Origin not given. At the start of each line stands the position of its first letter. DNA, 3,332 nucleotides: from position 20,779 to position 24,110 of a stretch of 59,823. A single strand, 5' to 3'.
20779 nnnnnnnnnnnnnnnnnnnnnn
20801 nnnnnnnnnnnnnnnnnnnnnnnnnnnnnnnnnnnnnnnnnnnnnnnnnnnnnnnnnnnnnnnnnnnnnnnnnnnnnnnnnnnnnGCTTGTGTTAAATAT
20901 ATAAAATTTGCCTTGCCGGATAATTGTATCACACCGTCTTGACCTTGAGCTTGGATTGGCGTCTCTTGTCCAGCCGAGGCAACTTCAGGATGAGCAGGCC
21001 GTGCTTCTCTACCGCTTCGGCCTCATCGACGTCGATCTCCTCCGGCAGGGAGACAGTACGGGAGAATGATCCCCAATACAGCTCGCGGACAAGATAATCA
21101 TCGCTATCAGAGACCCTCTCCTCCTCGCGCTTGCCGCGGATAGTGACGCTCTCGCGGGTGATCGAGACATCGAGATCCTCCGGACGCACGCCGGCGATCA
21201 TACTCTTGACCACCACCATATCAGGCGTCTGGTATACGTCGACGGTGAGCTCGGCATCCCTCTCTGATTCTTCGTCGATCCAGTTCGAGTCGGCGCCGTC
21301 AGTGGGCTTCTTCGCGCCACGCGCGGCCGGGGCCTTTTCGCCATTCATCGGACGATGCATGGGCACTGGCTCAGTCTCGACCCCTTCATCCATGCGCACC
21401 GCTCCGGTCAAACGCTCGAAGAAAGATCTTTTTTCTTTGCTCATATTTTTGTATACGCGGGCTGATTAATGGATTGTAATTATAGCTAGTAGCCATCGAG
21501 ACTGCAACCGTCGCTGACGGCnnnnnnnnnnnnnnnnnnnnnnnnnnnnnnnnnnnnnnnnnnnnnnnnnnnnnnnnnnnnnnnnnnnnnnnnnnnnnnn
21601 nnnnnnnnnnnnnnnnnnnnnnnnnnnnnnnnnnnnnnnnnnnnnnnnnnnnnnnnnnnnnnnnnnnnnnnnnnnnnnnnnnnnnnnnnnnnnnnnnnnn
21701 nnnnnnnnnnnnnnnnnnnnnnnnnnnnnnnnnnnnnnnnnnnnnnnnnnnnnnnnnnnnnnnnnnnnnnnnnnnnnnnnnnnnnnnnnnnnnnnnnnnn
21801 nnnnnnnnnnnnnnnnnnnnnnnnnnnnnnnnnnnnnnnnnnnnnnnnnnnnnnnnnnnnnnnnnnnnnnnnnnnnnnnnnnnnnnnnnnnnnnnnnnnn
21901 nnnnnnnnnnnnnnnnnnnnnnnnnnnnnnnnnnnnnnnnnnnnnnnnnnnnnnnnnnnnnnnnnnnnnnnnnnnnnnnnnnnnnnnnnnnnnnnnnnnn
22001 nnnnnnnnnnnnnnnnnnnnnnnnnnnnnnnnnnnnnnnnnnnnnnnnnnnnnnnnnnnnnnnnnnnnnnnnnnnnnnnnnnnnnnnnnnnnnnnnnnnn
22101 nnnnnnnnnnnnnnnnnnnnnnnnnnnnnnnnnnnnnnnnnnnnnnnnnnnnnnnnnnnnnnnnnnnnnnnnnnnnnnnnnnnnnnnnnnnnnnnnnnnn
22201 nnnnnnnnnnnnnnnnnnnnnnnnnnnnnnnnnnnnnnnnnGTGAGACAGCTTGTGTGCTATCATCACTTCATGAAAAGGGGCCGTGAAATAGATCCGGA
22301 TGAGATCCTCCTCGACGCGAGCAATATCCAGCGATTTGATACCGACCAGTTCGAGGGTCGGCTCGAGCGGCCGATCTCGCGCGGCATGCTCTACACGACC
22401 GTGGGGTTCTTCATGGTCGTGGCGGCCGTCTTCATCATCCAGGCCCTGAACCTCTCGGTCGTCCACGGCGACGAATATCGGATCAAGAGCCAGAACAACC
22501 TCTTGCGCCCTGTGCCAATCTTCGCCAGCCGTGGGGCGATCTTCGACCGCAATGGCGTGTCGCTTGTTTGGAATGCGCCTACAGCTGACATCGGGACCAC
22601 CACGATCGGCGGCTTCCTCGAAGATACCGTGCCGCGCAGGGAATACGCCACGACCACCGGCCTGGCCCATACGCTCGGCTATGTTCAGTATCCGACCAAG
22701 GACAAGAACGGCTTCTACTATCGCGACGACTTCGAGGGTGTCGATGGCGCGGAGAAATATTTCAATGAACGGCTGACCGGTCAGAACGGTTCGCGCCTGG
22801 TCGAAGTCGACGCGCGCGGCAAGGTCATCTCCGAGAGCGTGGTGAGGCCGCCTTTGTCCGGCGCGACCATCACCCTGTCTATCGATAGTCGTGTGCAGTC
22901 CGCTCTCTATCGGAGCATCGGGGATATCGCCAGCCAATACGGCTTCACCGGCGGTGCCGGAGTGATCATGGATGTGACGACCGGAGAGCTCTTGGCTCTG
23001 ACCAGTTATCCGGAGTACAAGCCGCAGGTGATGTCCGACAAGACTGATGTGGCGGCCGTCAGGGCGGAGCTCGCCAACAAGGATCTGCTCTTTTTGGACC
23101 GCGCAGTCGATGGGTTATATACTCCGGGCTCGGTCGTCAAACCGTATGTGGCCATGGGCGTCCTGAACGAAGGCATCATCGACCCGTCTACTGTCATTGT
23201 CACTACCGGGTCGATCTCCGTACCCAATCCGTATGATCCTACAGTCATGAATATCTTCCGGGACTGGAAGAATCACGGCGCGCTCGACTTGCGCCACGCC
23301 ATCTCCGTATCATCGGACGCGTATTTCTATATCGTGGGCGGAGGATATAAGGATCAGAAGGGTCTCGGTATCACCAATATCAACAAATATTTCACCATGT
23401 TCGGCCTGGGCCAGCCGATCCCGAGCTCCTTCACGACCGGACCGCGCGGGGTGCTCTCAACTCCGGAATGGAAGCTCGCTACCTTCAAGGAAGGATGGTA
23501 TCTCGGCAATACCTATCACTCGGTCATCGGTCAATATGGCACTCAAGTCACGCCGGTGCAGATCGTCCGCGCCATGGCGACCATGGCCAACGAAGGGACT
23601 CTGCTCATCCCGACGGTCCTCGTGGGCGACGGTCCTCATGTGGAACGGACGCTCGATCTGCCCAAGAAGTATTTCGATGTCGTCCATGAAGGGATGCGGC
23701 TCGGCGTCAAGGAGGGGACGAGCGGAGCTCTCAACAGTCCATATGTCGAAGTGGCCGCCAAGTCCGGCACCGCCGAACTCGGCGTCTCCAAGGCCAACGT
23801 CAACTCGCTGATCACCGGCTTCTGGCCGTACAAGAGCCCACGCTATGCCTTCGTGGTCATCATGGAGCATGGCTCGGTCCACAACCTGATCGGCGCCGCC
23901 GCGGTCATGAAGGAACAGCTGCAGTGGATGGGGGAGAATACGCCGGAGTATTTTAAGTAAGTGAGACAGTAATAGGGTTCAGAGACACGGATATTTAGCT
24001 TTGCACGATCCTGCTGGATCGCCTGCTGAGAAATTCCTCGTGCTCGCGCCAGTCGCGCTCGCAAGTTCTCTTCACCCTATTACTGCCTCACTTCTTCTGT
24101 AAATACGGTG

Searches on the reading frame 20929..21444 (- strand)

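Call 57: search_protein_families(library=pfam, proteins=[window:20929-21444:-], max_evalue=0.01)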
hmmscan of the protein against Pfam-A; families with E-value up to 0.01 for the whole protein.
window:20929-21444:- (171 aa): 2 families
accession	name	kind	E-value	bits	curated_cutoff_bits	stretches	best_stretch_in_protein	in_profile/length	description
PF00011.27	HSP20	-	2.3e-15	57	20.8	1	71-165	3-95/102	Hsp20/alpha crystallin family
PF04969.22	CS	-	0.00086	20.7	21.3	1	68-142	3-63/78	CS domain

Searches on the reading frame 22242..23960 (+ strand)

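Call 57: search_protein_families(library=pfam, proteins=[window:22242-23960:+], max_evalue=0.01)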
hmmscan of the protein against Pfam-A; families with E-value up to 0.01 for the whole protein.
window:22242-23960:+ (572 aa): 2 families
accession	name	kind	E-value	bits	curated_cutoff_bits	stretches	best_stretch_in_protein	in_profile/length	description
PF00905.27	Transpeptidase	-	8.5e-42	143.8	22.1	1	238-557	1-295/299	Penicillin binding protein transpeptidase domain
PF03717.20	PBP_dimer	-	1.1e-16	62.3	24.4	1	127-199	102-179/180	Penicillin-binding Protein dimerisation domain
